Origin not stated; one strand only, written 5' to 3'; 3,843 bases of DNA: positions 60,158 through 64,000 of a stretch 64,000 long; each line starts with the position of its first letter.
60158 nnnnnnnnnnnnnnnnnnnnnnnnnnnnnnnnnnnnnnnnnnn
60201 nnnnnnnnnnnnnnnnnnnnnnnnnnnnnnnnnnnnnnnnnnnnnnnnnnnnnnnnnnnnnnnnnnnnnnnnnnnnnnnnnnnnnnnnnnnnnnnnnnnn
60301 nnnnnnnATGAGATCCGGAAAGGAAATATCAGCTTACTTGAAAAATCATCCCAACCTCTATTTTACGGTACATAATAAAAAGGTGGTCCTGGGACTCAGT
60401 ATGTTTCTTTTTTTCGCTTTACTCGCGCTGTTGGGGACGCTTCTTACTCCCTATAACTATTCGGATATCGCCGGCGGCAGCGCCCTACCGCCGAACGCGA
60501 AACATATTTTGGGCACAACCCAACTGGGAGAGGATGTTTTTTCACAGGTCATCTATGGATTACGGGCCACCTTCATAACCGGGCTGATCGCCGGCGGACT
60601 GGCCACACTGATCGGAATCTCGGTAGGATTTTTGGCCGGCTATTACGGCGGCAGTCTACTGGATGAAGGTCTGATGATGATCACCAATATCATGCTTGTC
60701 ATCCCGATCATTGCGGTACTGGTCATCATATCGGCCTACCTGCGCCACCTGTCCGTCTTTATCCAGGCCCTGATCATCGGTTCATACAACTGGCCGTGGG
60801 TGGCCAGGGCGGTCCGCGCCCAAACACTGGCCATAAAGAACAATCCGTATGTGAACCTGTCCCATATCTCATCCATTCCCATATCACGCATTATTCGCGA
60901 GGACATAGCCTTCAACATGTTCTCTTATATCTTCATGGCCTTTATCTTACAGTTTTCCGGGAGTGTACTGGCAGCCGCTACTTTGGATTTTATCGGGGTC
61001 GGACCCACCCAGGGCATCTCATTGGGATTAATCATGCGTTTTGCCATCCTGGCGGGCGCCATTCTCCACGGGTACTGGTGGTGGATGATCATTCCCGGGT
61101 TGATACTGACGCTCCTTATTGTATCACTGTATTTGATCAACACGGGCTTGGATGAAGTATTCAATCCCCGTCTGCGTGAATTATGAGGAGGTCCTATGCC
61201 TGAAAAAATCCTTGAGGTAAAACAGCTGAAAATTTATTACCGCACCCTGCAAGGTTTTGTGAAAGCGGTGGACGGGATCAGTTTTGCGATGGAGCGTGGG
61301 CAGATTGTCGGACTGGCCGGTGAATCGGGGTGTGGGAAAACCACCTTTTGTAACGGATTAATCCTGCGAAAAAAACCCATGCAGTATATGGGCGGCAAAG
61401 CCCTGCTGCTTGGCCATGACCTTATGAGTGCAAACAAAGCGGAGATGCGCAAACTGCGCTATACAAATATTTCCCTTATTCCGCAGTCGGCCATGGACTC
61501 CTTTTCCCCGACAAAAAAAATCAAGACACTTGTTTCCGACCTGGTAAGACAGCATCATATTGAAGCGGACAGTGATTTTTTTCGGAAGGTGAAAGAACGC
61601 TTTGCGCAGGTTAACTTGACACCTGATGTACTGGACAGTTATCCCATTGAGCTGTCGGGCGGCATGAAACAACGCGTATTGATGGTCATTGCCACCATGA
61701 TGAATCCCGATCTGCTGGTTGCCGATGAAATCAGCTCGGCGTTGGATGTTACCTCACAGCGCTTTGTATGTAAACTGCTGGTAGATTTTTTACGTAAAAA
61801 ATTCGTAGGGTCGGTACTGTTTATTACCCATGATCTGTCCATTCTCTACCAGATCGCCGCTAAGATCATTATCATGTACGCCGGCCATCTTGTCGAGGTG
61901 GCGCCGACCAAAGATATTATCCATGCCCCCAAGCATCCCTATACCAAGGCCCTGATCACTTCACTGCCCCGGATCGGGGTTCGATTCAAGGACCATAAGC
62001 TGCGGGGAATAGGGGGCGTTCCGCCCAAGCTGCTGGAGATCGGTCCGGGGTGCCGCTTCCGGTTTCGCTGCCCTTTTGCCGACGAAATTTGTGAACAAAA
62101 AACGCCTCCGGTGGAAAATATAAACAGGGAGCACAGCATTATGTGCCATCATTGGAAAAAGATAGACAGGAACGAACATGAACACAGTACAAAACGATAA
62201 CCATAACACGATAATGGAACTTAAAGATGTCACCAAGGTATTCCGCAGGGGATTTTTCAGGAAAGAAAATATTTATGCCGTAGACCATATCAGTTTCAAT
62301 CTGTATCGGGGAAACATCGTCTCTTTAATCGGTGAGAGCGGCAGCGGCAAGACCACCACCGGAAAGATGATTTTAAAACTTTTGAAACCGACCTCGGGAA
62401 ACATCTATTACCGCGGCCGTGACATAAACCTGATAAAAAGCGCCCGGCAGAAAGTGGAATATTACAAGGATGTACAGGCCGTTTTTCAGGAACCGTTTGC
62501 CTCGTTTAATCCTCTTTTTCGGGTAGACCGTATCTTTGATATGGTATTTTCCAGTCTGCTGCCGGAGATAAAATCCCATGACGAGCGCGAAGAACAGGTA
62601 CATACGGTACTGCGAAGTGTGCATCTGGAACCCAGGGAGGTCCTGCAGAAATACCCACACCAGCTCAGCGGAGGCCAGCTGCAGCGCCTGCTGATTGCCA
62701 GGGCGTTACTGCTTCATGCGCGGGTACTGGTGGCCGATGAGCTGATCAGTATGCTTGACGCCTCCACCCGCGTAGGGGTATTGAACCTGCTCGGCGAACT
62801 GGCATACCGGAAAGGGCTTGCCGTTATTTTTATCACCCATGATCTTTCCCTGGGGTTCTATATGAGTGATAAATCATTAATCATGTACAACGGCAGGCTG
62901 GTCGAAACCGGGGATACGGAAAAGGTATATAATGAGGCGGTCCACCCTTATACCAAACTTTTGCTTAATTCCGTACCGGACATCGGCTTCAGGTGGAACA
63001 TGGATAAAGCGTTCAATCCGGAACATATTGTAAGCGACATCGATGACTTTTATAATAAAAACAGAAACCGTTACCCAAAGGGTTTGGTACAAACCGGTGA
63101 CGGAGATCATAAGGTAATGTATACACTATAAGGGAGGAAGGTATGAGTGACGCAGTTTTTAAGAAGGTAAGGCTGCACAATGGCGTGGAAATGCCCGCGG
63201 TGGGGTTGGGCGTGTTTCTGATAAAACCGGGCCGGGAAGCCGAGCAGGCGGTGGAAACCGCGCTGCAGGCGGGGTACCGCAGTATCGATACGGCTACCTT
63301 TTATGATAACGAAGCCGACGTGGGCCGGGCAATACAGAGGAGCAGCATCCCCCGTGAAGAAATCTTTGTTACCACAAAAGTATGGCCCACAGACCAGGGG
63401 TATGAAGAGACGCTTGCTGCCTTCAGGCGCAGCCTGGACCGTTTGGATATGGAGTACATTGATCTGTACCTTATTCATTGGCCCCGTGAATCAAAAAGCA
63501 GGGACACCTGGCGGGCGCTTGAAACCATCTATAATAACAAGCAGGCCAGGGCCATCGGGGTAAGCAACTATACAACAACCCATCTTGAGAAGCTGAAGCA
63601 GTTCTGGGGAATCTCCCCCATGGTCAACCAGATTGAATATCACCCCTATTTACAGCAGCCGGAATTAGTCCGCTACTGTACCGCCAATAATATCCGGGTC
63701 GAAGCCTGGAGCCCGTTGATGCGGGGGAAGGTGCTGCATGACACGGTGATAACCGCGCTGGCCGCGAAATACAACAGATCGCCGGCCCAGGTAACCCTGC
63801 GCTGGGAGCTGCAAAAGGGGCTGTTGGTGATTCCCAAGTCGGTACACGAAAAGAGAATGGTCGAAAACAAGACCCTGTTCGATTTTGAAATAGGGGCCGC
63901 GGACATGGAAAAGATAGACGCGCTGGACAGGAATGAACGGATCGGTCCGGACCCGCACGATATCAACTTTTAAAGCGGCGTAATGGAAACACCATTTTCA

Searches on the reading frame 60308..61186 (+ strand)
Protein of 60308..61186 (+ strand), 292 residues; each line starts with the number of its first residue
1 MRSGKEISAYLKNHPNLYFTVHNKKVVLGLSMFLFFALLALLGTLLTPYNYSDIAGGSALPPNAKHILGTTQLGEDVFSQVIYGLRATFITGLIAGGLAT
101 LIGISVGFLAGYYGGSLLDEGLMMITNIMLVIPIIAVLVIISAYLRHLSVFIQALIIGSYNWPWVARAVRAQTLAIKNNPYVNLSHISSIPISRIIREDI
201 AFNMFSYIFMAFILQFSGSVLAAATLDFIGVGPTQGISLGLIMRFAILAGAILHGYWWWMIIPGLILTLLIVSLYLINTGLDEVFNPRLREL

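Call 83: search_protein_families(library=pfam, proteins=[window:60308-61186:+], max_evalue=0.00001)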
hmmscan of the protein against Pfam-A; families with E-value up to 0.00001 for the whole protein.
window:60308-61186:+ (292 aa): 1 family
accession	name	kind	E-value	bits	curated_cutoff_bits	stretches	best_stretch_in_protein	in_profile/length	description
PF00528.27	BPD_transp_1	-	4.6e-16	59.5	26.4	1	103-290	1-183/184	Binding-protein-dependent transport system inner membrane component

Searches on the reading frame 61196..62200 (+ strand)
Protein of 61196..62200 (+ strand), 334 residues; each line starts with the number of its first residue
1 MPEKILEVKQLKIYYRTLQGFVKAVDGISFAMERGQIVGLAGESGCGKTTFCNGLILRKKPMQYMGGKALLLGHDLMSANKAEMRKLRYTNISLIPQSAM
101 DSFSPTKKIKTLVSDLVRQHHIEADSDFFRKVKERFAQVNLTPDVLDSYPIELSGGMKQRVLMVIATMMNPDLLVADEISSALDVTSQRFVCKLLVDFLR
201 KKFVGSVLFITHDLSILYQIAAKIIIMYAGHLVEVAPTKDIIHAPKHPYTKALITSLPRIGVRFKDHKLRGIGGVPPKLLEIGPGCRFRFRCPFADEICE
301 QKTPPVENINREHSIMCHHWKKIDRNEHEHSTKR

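Call 83: search_protein_families(library=pfam, proteins=[window:61196-62200:+], max_evalue=0.00001)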
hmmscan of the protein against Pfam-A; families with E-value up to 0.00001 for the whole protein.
window:61196-62200:+ (334 aa): 2 families
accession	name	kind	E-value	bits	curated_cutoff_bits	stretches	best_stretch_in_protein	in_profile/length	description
PF00005.33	ABC_tran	-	1.8e-21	77.6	25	1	26-179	2-135/137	ABC transporter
PF08352.17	oligo_HPY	-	2.3e-20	73.2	27.1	1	233-299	1-65/65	Oligopeptide/dipeptide transporter, C-terminal region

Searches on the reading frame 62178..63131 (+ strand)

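Call 83: search_protein_families(library=pfam, proteins=[window:62178-63131:+], max_evalue=0.00001)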
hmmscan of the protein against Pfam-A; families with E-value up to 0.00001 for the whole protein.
window:62178-63131:+ (317 aa): 3 families
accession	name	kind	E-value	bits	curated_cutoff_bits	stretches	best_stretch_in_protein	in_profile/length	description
PF00005.33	ABC_tran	-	8.5e-29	101.3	25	1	36-189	2-135/137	ABC transporter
PF08352.17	oligo_HPY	-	3.4e-09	37.4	27.1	1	242-274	1-33/65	Oligopeptide/dipeptide transporter, C-terminal region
PF13401.12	AAA_22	-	2.1e-06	28.5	27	1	45-220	5-122/130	AAA domain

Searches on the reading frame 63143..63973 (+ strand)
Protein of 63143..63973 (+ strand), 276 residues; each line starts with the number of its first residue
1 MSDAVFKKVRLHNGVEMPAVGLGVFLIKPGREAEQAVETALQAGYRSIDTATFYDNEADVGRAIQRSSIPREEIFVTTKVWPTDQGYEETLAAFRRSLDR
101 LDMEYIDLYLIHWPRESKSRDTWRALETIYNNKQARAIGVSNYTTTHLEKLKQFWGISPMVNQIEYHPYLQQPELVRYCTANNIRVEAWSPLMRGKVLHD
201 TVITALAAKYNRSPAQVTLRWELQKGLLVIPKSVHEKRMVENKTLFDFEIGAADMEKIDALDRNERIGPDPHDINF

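Call 83: search_protein_families(library=pfam, proteins=[window:63143-63973:+], max_evalue=0.00001)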
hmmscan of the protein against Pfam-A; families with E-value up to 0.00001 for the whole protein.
window:63143-63973:+ (276 aa): 1 family
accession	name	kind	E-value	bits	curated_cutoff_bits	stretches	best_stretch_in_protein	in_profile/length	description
PF00248.27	Aldo_ket_red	-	1.1e-52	179.4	24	1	31-262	19-290/291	Aldo/keto reductase family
